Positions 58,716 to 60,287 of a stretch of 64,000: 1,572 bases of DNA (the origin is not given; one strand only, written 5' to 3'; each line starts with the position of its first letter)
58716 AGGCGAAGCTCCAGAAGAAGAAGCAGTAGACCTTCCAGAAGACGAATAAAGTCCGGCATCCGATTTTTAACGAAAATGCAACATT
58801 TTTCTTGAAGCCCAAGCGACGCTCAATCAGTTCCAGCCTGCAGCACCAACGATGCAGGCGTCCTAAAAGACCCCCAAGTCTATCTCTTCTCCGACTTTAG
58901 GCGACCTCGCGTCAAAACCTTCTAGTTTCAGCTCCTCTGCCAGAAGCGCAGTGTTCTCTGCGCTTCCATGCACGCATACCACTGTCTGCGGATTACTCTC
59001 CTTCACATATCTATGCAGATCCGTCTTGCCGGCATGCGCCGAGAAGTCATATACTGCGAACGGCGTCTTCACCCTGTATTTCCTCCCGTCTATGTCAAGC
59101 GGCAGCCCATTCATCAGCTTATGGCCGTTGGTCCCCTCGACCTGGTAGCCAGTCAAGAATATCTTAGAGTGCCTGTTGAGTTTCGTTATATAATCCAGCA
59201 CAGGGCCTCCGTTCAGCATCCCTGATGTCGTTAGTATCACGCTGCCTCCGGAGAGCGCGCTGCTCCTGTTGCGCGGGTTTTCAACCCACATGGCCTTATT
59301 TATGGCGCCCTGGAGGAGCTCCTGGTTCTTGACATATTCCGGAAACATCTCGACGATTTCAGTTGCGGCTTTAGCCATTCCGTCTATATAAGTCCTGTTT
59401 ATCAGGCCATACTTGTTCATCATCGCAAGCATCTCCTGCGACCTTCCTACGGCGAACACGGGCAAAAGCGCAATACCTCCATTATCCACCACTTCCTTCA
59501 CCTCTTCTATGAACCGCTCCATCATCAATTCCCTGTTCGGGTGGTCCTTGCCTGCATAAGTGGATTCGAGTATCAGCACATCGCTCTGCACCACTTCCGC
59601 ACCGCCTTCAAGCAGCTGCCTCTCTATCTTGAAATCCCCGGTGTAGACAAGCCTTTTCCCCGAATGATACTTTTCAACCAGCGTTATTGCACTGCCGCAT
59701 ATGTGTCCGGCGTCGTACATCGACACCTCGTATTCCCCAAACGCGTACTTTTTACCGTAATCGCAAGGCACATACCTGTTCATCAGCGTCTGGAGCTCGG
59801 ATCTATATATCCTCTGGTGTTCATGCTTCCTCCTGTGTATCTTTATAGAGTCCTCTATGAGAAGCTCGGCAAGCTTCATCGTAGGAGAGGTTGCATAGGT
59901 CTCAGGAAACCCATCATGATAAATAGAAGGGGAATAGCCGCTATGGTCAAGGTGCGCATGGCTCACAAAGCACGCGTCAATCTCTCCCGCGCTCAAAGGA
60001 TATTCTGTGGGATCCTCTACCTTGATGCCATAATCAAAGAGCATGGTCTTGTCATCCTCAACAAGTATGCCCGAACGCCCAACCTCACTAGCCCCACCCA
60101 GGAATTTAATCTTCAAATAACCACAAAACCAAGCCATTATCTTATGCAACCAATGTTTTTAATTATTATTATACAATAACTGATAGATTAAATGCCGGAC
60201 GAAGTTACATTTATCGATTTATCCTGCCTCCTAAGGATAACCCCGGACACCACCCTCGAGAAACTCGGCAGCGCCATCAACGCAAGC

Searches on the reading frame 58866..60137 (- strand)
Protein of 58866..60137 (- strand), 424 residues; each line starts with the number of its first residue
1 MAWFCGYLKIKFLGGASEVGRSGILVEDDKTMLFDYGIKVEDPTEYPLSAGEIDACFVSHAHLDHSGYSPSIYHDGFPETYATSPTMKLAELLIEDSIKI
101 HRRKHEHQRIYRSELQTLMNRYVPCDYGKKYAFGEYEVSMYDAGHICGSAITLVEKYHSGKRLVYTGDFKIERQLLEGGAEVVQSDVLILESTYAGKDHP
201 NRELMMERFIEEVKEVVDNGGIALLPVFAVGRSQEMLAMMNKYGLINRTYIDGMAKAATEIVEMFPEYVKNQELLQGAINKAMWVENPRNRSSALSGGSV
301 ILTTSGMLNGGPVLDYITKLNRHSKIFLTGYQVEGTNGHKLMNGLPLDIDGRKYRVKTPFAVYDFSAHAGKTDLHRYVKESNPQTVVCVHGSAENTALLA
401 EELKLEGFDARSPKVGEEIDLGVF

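Call 63: search_protein_families(library=pfam, proteins=[window:58866-60137:-], max_evalue=0.001)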
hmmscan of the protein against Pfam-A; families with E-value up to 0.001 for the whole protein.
window:58866-60137:- (424 aa): 5 families
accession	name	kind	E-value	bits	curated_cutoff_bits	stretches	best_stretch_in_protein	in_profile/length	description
PF10996.14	Beta-Casp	-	1.7e-13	51.6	27.7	1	236-341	4-120/120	Beta-Casp domain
PF07521.17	RMMBL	-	5.4e-10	39.6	21.6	1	354-411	2-61/63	Zn-dependent metallo-hydrolase RNA specificity domain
PF12706.13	Lactamase_B_2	-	3.3e-06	27.3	27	1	49-201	27-173/200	Beta-lactamase superfamily domain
PF16661.11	Lactamase_B_6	-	1.9e-05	24.5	27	1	28-174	5-167/193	Metallo-beta-lactamase superfamily domain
PF00753.33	Lactamase_B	-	0.00021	21.7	22.7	0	23-67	9-58/196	Metallo-beta-lactamase superfamily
